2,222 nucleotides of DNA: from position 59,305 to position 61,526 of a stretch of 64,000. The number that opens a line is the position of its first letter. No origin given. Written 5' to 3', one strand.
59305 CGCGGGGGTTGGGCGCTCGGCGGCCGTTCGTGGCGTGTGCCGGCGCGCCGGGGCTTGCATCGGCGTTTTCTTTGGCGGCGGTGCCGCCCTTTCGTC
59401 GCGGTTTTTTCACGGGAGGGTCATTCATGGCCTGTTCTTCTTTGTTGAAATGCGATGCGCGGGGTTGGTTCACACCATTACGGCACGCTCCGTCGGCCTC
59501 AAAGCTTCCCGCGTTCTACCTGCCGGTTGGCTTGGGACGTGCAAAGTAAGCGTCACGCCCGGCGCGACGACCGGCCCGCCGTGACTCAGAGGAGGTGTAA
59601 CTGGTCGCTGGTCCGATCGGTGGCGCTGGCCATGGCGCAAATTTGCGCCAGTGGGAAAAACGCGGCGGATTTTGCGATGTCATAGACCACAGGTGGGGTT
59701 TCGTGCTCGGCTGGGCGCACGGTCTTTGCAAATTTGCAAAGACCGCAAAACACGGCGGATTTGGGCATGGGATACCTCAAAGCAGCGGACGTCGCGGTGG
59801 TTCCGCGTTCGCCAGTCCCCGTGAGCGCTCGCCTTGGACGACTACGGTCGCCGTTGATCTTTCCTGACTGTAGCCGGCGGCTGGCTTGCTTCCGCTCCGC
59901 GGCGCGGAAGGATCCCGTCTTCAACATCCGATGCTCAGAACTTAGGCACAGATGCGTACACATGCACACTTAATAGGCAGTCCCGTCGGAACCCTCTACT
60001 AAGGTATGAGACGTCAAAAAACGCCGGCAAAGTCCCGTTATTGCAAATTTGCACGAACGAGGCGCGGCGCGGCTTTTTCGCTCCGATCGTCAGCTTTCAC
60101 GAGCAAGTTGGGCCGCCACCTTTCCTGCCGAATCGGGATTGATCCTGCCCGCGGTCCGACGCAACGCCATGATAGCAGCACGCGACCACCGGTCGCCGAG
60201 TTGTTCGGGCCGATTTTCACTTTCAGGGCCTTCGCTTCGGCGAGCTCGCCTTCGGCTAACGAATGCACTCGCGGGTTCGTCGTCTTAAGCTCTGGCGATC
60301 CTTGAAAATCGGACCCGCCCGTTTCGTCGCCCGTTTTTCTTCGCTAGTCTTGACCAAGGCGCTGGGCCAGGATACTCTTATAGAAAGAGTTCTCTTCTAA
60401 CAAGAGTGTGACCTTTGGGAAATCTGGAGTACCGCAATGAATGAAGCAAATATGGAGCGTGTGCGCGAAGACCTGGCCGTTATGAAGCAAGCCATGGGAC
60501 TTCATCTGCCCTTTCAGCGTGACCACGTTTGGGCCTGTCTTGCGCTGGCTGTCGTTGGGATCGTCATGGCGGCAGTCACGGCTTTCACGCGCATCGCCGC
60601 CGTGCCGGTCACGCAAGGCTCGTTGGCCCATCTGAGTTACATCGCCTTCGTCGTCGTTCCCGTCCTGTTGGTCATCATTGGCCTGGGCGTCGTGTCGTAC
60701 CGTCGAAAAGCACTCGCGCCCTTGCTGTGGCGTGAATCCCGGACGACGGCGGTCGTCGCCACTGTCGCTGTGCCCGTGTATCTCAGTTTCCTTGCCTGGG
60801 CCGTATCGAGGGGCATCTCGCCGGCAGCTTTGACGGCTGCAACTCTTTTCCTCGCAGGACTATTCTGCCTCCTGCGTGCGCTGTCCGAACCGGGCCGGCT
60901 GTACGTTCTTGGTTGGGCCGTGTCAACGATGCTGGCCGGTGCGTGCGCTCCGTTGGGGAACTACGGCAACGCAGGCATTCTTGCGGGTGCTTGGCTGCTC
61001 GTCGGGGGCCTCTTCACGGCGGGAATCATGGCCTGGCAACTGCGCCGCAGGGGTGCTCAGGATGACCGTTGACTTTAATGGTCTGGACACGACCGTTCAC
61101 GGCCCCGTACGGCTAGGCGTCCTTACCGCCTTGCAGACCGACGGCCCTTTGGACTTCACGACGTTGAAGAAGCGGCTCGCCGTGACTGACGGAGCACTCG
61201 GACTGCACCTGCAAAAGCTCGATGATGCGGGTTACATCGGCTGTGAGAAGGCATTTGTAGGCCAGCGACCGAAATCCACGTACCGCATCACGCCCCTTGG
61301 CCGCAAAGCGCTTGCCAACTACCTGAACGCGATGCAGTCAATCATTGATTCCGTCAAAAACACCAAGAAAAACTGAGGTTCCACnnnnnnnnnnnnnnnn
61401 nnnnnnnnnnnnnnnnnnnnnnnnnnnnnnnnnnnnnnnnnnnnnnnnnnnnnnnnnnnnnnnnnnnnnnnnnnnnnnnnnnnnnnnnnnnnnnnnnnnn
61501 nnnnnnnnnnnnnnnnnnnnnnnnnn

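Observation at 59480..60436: ~950-nt ORF-poor region with three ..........-core palindromes, each followed by a conserved A-rich/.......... box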

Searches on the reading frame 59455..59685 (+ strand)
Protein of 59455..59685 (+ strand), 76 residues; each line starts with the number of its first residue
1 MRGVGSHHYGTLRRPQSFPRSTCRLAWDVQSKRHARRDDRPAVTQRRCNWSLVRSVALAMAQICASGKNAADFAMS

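Call 32: search_protein_families(library=pfam, proteins=[P0030], max_evalue=5)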
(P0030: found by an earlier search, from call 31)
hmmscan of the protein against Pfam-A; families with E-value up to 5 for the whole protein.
P0030 (60 aa): 0 families

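Call 33: search_protein_families(library=phrogs, proteins=[P0030], max_evalue=1)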
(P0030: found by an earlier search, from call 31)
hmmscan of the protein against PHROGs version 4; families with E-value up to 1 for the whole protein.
P0030 (60 aa): 0 families

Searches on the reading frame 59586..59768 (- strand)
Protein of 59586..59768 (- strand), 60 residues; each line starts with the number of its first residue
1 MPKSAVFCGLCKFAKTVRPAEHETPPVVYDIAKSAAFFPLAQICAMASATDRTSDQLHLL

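Call 31: list_cluster_members(proteins=[window:59586-59768:-, window:60038-60268:-, window:60006-60305:+, window:59586-59969:-, window:59643-59867:+, window:59734-59973:+, window:59516-59731:-, window:59455-59685:+, window:60049-60288:+, window:60263-60400:+])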
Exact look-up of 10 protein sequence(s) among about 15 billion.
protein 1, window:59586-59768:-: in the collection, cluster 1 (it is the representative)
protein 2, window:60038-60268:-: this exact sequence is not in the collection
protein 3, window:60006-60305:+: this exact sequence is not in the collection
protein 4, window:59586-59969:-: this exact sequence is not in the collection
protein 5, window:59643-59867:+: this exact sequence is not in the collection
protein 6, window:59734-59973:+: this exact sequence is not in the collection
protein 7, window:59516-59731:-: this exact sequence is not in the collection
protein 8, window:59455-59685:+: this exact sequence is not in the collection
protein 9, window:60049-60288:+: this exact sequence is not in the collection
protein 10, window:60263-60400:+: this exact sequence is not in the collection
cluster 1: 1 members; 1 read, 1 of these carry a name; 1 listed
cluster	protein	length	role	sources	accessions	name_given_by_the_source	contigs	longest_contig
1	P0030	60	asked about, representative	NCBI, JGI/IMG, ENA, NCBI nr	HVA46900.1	MAG TPA: hypothetical protein VNH11_11085 [Pirellulales bacterium] | hypothetical protein [Pirellulales bacterium]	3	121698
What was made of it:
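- On Protein-coding small gene (VNH11_11085): The ORF is a singleton cluster (call 31).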

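Call 32: search_protein_families(library=pfam, proteins=[P0030], max_evalue=5)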
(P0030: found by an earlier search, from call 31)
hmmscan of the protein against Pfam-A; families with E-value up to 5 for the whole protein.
P0030 (60 aa): 0 families

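Call 33: search_protein_families(library=phrogs, proteins=[P0030], max_evalue=1)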
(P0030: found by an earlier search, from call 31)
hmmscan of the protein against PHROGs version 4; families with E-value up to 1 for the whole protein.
P0030 (60 aa): 0 families
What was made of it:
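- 59586..59768 (-): Annotated 60-aa ORF (VNH11_11085) spanning M1 and M2; judged not a real gene. It has no Pfam or PHROG match (calls 32, 33).
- It is a singleton with no homologues or domains (calls 31, 32, 33).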

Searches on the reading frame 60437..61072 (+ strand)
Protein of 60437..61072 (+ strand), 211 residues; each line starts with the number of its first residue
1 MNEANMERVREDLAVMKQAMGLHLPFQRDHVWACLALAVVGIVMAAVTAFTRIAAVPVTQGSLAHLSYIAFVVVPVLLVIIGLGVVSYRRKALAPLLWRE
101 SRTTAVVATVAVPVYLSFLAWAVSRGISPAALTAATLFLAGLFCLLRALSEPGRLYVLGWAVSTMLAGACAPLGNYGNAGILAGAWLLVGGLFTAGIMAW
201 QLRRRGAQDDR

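Call 10: search_protein_families(library=pfam, proteins=[window:60437-61072:+], max_evalue=0.1)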
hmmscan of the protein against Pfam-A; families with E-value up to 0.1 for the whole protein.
window:60437-61072:+ (211 aa): 2 families
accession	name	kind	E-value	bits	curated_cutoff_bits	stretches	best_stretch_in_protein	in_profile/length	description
PF11431.13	Transport_MerF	-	0.00077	19.8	24.3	1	64-91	15-42/45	Membrane transport protein MerF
PF20394.4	DUF6688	-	0.039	14.1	26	0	9-57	62-110/248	DUF6688 N-terminal domain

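Call 18: find_homologous_proteins(query=window:60437-61072:+, max_evalue=0.001)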
Query window:60437-61072:+ (211 aa): 26 proteins with E <= 0.001 among 5244 candidates.
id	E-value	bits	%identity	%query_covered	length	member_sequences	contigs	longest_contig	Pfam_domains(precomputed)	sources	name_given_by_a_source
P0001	2.7e-128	444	100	100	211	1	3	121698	-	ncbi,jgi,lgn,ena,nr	ncbi:MAG TPA: hypothetical protein VNH11_11090 [Pirellulales bacterium]|nr:hypothetical protein [Pir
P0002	1.9e-87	310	69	99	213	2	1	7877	-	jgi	jgi:hypothetical protein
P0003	1.9e-87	310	68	100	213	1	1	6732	-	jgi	jgi:hypothetical protein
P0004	6.4e-84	299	68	99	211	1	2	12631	-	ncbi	-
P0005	3.1e-83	297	68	98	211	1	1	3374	-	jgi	jgi:hypothetical protein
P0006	8.4e-82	292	67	99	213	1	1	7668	-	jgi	-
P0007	1.4e-81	291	67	99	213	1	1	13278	-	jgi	jgi:hypothetical protein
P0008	1.3e-80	288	65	99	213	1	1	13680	-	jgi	jgi:hypothetical protein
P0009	1.7e-80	288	67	97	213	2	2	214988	-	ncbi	-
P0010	2.6e-80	287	68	99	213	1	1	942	-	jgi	jgi:hypothetical protein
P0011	2.2e-77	278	62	100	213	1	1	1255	-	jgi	jgi:hypothetical protein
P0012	5.0e-77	276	63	99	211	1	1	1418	-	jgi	jgi:hypothetical protein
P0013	5.3e-77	276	65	99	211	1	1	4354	-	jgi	jgi:hypothetical protein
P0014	6.2e-73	263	62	99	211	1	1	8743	-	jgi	jgi:hypothetical protein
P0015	1.1e-68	249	71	81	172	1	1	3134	-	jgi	jgi:hypothetical protein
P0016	2.8e-65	238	60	99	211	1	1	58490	-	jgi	jgi:hypothetical protein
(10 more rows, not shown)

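Call 19: find_encoding_contigs(protein=P0009, flank=6000, max_places=3)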
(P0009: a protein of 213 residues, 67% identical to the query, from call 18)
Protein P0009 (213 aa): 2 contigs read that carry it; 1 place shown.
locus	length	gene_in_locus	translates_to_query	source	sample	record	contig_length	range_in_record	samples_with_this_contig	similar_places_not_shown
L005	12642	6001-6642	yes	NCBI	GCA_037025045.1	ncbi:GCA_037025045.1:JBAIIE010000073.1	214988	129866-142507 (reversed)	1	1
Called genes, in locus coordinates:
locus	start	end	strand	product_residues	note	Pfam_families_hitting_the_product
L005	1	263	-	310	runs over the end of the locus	PF02475:TRM5-TYW2_MTfase, PF05575:V_cholerae_RfbT (weak), PF05050:Methyltransf_21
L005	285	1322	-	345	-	PF04321:RmlD_sub_bind, PF01073:3Beta_HSD, PF01370:Epimerase, PF02719:Polysacc_synt_2, PF07993:NAD_binding_4, PF16363:GDP_Man_Dehyd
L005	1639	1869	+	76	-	-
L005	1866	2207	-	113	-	-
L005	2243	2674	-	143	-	-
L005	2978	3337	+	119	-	-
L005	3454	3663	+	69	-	-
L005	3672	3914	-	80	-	PF18135:Type_ISP_C (weak)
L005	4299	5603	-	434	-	PF04542:Sigma70_r2, PF04545:Sigma70_r4, PF08281:Sigma70_r4_2, PF03958:Secretin_N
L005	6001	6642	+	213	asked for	-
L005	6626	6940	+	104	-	PF12840:HTH_20 (weak), PF01022:HTH_5 (faint), PF13601:HTH_34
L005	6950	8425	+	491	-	PF06500:FrsA-like (weak), PF02129:Peptidase_S15, PF01738:DLH (faint), PF00561:Abhydrolase_1, PF12697:Abhydrolase_6, PF00326:Peptidase_S9 (weak), PF12146:Hydrolase_4, PF08840:BAAT_C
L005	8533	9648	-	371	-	PF02746:MR_MLE_N, PF13378:MR_MLE_C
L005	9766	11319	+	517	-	PF01266:DAO, PF16901:DAO_C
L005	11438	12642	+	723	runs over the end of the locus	PF07583:PSCyt2, PF07587:PSD1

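Call 20: find_encoding_contigs(protein=P0016, flank=6000, max_places=3)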
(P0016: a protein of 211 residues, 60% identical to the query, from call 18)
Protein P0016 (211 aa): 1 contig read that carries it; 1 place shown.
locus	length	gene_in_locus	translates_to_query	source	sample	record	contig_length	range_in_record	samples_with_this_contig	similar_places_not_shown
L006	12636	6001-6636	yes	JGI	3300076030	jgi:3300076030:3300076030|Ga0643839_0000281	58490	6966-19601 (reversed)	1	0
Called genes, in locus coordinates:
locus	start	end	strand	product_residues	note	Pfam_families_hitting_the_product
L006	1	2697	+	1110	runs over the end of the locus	PF18731:HEPN_Swt1, PF04465:DUF499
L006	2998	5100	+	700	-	PF13538:UvrD_C_2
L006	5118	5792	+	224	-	PF10053:DUF2290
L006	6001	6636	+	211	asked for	-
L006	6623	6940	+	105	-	PF25213:HVO_A0261_N (weak), PF12840:HTH_20 (weak), PF01022:HTH_5 (faint), PF13601:HTH_34, PF03551:PadR (faint)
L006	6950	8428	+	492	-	PF06500:FrsA-like (weak), PF02129:Peptidase_S15, PF00561:Abhydrolase_1 (weak), PF12697:Abhydrolase_6, PF00326:Peptidase_S9 (weak), PF01738:DLH (faint), PF12146:Hydrolase_4, PF08840:BAAT_C (weak)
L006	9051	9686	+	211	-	-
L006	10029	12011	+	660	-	PF04542:Sigma70_r2, PF08281:Sigma70_r4_2, PF13360:PQQ_2 (weak), PF13570:Beta-prop_ACSF4 (weak), PF13570:Beta-prop_ACSF4, PF13360:PQQ_2, PF01011:PQQ (weak), PF13360:PQQ_2, +1 more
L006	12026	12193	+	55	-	PF14489:QueF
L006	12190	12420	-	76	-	-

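Call 21: find_encoding_contigs(protein=P0004, flank=6000, max_places=3)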
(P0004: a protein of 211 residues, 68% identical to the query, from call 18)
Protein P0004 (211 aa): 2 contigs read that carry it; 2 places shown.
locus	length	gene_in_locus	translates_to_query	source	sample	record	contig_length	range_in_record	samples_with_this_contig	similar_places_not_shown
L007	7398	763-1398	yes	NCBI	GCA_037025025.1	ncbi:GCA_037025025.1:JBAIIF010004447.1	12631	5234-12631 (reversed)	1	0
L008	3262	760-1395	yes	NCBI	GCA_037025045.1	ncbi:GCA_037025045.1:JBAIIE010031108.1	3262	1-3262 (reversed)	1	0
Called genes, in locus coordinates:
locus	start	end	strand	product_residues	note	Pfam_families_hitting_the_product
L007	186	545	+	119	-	-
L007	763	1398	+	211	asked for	-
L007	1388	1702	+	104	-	PF12840:HTH_20 (weak), PF01022:HTH_5 (weak), PF13601:HTH_34, PF03551:PadR (weak)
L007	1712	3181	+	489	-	PF06500:FrsA-like, PF02129:Peptidase_S15, PF01738:DLH (faint), PF00561:Abhydrolase_1, PF12697:Abhydrolase_6, PF00326:Peptidase_S9 (weak), PF12146:Hydrolase_4, PF08840:BAAT_C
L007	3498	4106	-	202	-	PF00857:Isochorismatase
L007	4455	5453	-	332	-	PF01180:DHO_dh (weak)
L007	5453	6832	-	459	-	PF01474:DAHP_synth_2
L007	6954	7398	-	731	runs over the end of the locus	PF04151:PPC (faint)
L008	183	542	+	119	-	-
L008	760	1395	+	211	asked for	-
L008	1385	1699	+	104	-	PF12840:HTH_20 (weak), PF01022:HTH_5 (weak), PF13601:HTH_34, PF03551:PadR (weak)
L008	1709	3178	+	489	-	PF06500:FrsA-like, PF02129:Peptidase_S15, PF01738:DLH (faint), PF00561:Abhydrolase_1, PF12697:Abhydrolase_6, PF00326:Peptidase_S9 (weak), PF12146:Hydrolase_4, PF08840:BAAT_C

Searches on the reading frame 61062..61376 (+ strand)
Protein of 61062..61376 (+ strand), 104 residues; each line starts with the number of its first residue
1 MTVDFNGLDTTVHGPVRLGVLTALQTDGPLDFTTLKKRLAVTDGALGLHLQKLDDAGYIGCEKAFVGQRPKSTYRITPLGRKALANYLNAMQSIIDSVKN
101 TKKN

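Call 10: search_protein_families(library=pfam, proteins=[window:61062-61376:+], max_evalue=0.1)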
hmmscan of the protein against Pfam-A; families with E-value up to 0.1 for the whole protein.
window:61062-61376:+ (104 aa): 10 families
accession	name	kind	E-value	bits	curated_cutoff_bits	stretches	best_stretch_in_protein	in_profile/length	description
PF13601.12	HTH_34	-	1.3e-22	80.2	27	1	16-95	1-80/80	Winged helix DNA-binding domain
PF01022.26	HTH_5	-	6.8e-05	23.1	22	1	15-59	2-45/47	Bacterial regulatory protein, arsR family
PF25213.1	HVO_A0261_N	-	7.4e-05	23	35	1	11-92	7-79/86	HVO_A0261 N-terminal domain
PF24038.1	DUF7347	-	7.7e-05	23.3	27.6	1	15-82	11-72/77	Domain of unknown function (DUF7347)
PF12840.13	HTH_20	-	7.8e-05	23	27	1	15-57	4-46/51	Helix-turn-helix domain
PF03551.20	PadR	-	0.00052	20.4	27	1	40-85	28-74/75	Transcriptional regulator PadR-like family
PF01638.23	HxlR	-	0.00054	20.2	20.8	1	20-99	10-87/91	HxlR-like helix-turn-helix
PF24037.1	DUF7346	-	0.0036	17.9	28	1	10-85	65-136/139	Family of unknown function (DUF7346)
PF12802.13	MarR_2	-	0.042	14.4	27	1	17-59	7-50/61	MarR family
PF01047.28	MarR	-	0.069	13.5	24.6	0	19-59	7-47/59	MarR family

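Call 12: find_encoding_contigs(protein=window:61062-61376:+, flank=10000, max_places=10)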
Protein window:61062-61376:+ (104 aa): 7 contigs read that carry it; 4 places shown.
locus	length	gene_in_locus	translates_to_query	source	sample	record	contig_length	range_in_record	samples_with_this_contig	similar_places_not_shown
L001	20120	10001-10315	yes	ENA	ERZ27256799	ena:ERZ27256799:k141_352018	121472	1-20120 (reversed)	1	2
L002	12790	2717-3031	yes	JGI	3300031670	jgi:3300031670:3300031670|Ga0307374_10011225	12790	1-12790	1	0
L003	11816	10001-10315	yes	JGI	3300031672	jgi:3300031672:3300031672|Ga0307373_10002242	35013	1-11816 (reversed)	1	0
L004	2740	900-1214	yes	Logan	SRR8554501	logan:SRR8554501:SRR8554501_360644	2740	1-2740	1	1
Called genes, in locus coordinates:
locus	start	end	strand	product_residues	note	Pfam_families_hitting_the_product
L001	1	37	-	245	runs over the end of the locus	PF01128:IspD, PF12804:NTP_transf_3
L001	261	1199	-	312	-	PF00481:PP2C (weak), PF13672:PP2C_2, PF07228:SpoIIE (faint)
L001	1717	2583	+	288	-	PF00535:Glycos_transf_2, PF10111:Glyco_tranf_2_2, PF13641:Glyco_tranf_2_3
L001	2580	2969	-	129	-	-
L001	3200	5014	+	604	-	PF00696:AA_kinase, PF01842:ACT, PF22468:ACT_9 (weak), PF13840:ACT_7, PF22468:ACT_9, PF13840:ACT_7, PF22468:ACT_9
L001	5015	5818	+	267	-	PF01061:ABC2_membrane (weak), PF06182:ABC2_membrane_6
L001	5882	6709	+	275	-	PF06182:ABC2_membrane_6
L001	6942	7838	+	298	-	PF01261:AP_endonuc_2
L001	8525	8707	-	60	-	-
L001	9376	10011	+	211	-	-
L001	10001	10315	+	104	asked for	PF13601:HTH_34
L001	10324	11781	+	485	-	PF06500:FrsA-like (weak), PF02129:Peptidase_S15, PF01738:DLH (faint), PF00561:Abhydrolase_1, PF12697:Abhydrolase_6, PF00326:Peptidase_S9 (weak), PF12146:Hydrolase_4, PF08840:BAAT_C (weak)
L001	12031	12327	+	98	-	-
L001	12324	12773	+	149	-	-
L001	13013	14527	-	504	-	PF20254:DMFA2_C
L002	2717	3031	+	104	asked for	PF13601:HTH_34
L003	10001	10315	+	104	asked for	PF13601:HTH_34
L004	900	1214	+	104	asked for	PF13601:HTH_34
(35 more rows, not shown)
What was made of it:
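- Checked: An ORF is annotated here: a 60-aa hypothetical protein, VNH11_11085, at 59586-59768 on the minus strand (calls 12, 31).
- Two gene callers call the ORF (calls 12, 31).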
